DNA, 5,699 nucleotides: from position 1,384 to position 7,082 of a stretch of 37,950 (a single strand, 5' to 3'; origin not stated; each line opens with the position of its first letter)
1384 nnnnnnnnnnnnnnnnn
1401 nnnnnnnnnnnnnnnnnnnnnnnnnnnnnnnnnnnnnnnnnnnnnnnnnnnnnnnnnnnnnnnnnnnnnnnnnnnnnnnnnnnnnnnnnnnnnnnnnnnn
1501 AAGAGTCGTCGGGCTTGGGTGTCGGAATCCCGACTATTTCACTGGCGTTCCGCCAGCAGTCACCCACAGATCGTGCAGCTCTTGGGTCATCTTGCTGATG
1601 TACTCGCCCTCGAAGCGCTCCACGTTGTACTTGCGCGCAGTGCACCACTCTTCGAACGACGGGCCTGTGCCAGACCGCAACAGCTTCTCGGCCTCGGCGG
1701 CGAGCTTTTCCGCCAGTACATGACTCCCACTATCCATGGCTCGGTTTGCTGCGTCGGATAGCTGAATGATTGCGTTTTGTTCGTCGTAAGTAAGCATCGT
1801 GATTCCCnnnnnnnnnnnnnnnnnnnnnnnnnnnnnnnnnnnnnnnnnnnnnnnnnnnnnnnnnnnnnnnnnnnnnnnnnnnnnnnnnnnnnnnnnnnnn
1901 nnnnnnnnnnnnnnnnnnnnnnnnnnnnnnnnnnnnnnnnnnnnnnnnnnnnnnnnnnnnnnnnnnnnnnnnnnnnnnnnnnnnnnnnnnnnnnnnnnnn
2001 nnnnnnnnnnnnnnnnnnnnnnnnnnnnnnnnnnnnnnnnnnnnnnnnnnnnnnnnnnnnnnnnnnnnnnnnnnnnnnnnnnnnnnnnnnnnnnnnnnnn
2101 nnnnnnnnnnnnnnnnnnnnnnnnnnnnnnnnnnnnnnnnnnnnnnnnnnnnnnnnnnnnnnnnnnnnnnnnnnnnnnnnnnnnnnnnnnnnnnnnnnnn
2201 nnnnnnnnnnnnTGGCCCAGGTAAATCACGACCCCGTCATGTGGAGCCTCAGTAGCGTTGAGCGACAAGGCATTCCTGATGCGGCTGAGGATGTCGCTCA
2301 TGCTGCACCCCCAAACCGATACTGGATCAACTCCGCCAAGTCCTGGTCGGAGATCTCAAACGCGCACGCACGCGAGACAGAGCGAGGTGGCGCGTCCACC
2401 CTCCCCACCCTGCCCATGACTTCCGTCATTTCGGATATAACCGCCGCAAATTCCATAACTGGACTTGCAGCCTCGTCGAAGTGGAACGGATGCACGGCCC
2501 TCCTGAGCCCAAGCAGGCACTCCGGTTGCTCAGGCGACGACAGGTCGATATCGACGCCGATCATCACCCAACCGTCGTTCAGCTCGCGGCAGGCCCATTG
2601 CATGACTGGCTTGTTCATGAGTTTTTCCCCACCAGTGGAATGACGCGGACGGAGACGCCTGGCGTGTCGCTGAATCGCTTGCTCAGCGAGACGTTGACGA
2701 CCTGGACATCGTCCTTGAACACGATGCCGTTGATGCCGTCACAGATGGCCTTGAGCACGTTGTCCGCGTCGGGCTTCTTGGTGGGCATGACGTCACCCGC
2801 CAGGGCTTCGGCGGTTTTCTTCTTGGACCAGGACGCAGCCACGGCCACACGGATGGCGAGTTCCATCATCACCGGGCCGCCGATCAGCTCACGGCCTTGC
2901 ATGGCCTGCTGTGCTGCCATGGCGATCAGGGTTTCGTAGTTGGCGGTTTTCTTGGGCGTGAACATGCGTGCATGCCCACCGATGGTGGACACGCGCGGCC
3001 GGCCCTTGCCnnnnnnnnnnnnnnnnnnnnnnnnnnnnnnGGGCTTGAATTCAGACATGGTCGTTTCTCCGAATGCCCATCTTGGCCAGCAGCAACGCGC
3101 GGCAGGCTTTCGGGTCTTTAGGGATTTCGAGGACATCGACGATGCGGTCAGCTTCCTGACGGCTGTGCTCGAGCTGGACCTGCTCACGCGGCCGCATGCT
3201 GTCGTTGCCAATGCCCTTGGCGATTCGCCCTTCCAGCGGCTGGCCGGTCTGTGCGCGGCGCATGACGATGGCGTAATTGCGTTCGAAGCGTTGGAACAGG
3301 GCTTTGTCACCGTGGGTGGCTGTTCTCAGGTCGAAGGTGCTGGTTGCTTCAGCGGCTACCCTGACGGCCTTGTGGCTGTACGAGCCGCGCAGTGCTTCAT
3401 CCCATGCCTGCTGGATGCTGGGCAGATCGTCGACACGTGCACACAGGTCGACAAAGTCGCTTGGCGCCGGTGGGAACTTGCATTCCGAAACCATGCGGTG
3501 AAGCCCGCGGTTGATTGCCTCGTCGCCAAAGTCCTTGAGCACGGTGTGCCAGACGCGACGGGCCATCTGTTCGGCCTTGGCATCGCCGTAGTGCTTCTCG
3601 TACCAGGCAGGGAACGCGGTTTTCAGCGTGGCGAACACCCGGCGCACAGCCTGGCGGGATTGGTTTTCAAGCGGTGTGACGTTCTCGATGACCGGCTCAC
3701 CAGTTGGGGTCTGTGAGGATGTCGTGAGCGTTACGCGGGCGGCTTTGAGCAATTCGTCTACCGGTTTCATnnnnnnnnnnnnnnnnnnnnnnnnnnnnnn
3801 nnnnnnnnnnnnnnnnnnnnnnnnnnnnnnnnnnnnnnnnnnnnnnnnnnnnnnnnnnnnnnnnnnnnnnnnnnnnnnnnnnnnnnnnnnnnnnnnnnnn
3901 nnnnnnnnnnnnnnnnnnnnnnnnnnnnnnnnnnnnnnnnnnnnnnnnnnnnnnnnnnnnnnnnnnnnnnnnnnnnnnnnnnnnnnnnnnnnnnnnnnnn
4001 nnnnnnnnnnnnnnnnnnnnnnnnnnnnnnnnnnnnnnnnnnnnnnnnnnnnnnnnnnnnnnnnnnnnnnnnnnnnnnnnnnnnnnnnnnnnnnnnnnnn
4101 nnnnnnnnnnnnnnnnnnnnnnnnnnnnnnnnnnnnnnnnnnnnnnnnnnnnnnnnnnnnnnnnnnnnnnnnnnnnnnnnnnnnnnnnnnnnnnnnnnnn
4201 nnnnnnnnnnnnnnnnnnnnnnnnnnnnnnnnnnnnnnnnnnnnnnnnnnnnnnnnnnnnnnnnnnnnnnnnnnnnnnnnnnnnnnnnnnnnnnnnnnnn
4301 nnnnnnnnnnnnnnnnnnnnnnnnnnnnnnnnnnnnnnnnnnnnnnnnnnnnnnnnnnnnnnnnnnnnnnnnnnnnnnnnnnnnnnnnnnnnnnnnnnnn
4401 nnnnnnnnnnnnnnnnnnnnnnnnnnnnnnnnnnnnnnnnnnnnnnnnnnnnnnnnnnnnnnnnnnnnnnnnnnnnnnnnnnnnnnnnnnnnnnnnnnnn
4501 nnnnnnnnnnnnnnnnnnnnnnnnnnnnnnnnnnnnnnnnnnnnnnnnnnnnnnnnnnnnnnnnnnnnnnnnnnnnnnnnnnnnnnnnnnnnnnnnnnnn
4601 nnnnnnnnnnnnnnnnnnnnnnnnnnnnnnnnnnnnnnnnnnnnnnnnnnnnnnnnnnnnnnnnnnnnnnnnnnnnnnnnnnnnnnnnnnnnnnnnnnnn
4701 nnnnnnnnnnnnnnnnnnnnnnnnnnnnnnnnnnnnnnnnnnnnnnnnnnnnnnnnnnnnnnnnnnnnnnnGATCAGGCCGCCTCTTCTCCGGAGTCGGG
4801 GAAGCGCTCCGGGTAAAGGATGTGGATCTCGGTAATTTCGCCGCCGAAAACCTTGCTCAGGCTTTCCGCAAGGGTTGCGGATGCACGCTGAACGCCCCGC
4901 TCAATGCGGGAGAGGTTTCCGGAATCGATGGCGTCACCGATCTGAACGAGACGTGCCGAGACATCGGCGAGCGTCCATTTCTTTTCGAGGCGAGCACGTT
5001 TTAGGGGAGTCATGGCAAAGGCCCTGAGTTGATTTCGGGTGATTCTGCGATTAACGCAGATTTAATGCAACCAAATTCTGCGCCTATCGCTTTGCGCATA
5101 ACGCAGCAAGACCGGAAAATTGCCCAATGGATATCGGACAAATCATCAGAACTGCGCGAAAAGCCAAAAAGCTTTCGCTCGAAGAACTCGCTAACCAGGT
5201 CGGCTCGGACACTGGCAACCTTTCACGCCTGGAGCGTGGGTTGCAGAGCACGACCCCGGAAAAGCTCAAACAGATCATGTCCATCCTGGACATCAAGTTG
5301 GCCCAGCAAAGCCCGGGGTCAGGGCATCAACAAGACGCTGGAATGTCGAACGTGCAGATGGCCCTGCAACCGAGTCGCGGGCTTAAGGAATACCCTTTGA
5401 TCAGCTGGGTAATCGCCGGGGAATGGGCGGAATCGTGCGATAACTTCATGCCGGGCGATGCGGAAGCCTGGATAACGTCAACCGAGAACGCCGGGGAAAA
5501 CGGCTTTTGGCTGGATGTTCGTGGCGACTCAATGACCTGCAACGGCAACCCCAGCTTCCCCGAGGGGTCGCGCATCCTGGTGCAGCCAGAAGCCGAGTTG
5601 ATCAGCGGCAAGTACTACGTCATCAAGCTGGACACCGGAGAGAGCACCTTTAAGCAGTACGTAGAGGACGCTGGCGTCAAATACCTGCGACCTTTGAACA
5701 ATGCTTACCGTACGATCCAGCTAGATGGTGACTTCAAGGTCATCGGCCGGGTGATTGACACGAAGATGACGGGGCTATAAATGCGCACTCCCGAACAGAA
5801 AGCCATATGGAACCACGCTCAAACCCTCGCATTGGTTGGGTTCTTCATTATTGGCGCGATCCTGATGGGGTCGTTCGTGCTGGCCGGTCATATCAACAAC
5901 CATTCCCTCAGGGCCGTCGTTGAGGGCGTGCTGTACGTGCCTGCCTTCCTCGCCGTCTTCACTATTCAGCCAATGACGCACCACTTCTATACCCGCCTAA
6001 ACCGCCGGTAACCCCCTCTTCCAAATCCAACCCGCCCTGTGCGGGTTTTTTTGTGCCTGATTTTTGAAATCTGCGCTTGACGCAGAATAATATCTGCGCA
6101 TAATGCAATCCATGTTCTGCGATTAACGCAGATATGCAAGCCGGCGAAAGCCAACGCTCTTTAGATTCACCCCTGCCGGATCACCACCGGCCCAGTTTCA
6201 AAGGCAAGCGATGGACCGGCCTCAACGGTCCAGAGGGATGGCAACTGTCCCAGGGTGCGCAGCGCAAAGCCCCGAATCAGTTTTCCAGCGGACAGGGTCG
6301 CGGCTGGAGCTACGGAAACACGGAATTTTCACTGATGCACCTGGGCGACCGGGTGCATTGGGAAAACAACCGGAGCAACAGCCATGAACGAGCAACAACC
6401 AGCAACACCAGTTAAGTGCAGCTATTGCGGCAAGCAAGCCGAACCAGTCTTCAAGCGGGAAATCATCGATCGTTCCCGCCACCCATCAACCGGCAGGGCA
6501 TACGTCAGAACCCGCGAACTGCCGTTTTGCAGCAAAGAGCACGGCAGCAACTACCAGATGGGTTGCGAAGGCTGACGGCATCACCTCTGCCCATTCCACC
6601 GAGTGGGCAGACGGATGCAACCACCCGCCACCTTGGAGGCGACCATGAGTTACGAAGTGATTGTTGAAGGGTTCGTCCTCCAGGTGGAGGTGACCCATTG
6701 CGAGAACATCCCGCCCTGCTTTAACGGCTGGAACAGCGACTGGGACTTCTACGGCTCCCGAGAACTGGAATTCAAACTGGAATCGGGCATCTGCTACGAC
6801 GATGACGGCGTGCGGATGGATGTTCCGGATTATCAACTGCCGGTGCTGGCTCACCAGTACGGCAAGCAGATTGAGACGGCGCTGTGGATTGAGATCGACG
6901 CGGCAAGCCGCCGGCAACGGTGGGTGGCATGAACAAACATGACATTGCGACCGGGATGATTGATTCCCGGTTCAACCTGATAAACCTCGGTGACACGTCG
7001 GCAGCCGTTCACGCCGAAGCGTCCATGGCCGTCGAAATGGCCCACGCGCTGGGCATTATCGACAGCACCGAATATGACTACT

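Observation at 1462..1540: LSE copy E is followed 31 nt later by a strong intrinsic terminator just before the holin: a pR'-tR'-like late switch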

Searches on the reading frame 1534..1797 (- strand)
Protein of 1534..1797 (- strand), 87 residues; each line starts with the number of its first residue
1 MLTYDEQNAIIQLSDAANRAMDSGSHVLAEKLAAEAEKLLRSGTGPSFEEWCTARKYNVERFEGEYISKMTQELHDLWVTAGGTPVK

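Call 9: search_protein_families(library=phrogs, proteins=[window:1534-1797:-], max_evalue=0.01)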
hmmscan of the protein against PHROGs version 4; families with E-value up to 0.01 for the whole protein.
window:1534-1797:- (87 aa): 0 families

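Call 10: search_protein_families(library=pfam, proteins=[window:1534-1797:-], max_evalue=0.01)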
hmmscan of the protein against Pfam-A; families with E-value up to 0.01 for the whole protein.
window:1534-1797:- (87 aa): 0 families

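Call 62: search_protein_families(library=ncbifam, proteins=[window:1534-1797:-], max_evalue=0.1)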
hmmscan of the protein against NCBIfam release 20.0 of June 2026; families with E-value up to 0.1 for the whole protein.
window:1534-1797:- (87 aa): 1 family
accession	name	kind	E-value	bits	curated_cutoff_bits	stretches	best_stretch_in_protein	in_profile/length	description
NF011693.0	PRK15113.1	equivalog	0.014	15.1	150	1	15-54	128-167/214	glutathione transferase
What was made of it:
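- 1534..1797 (-): ORF g87, function unknown; its Lys-stop (AAA TAG) forms the 5' part of LSE copy E. No family was found (calls 9, 10, 62).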

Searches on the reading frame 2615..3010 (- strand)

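Call 9: search_protein_families(library=phrogs, proteins=[window:2615-3010:-], max_evalue=0.01)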
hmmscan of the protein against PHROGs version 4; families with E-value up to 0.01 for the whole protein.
window:2615-3010:- (131 aa): 4 families
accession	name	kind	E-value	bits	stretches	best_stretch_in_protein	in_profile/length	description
phrog_140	-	DNA, RNA and nucleotide metabolism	3.2e-38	132.6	1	1-127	49-169/219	RusA-like Holliday junction resolvase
phrog_3055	-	DNA, RNA and nucleotide metabolism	2.5e-06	28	1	25-124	110-209/233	RusA-like Holliday junction resolvase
phrog_24390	-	unknown function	5.5e-06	27.6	1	78-121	10-53/62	-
phrog_34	-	DNA, RNA and nucleotide metabolism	9.7e-05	23.1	1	76-118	139-184/259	RusA-like Holliday junction resolvase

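Call 10: search_protein_families(library=pfam, proteins=[window:2615-3010:-], max_evalue=0.01)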
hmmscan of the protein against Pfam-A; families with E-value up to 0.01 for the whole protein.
window:2615-3010:- (131 aa): 1 family
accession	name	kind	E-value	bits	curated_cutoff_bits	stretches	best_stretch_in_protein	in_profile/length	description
PF05866.16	RusA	-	1.7e-34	119.6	22.8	1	1-123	6-123/124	Endodeoxyribonuclease RusA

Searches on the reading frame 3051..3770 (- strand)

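Call 24: search_protein_families(library=phrogs, proteins=[window:3051-3770:-], max_evalue=0.001)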
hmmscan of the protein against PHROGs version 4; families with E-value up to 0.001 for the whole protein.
window:3051-3770:- (239 aa): 3 families
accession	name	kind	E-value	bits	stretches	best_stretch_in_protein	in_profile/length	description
phrog_109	-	DNA, RNA and nucleotide metabolism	7.3e-24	86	1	28-201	24-217/236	P-like helicase loader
phrog_1524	-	unknown function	7.4e-11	43.4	1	39-211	6-175/252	-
phrog_9804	-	unknown function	9.6e-10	39.5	1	39-123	3-87/214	-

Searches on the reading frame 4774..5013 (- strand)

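Call 24: search_protein_families(library=phrogs, proteins=[window:4774-5013:-], max_evalue=0.001)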
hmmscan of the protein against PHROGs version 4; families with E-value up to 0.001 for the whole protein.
window:4774-5013:- (79 aa): 3 families
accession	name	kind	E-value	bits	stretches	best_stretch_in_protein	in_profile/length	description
phrog_6463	-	DNA, RNA and nucleotide metabolism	3.6e-06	27.7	1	2-70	32-103/208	HTH DNA binding protein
phrog_3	-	transcription regulation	4.1e-06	27.8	1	2-71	91-151/430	transcriptional repressor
phrog_34197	-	unknown function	0.00065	20.9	1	4-72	7-77/93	-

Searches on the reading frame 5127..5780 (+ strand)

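Call 24: search_protein_families(library=phrogs, proteins=[window:5127-5780:+], max_evalue=0.001)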
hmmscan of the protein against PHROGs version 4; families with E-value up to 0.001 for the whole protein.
window:5127-5780:+ (217 aa): 12 families
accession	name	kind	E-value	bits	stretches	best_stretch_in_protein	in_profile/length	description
phrog_4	-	transcription regulation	1.6e-40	140.3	1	1-213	135-336/400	transcriptional repressor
phrog_8558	-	unknown function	2.1e-28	99.9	1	121-214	15-109/114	-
phrog_2439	-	transcription regulation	4.1e-08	33.5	1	4-57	9-62/367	transcriptional regulator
phrog_8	-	transcription regulation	7.6e-07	29.9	1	1-56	75-130/346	transcriptional regulator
phrog_5823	-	transcription regulation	1e-06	29.2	1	1-89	5-100/404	transcriptional regulator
phrog_35195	-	unknown function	1.1e-05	26.1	1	1-58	1-59/159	-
phrog_3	-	transcription regulation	1.4e-05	26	1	1-57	87-141/430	transcriptional repressor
phrog_6201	-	transcription regulation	2.4e-05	25.2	1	116-211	18-113/121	CI-like repressor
phrog_2967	-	transcription regulation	2.8e-05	24.8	1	2-58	10-66/225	transcriptional regulator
phrog_9908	-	DNA, RNA and nucleotide metabolism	9.7e-05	22.7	1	6-57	17-68/282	DNA binding protein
phrog_1373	-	transcription regulation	0.00012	23.1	1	3-65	64-126/166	transcriptional regulator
phrog_2328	-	transcription regulation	0.00097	19.9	0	3-58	16-71/128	transcriptional repressor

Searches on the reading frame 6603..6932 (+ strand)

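Call 24: search_protein_families(library=phrogs, proteins=[window:6603-6932:+], max_evalue=0.001)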
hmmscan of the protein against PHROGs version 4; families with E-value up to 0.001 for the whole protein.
window:6603-6932:+ (109 aa): 1 family
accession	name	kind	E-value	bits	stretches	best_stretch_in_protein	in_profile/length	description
phrog_4240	-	unknown function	7.9e-12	46.2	1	13-100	4-88/91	-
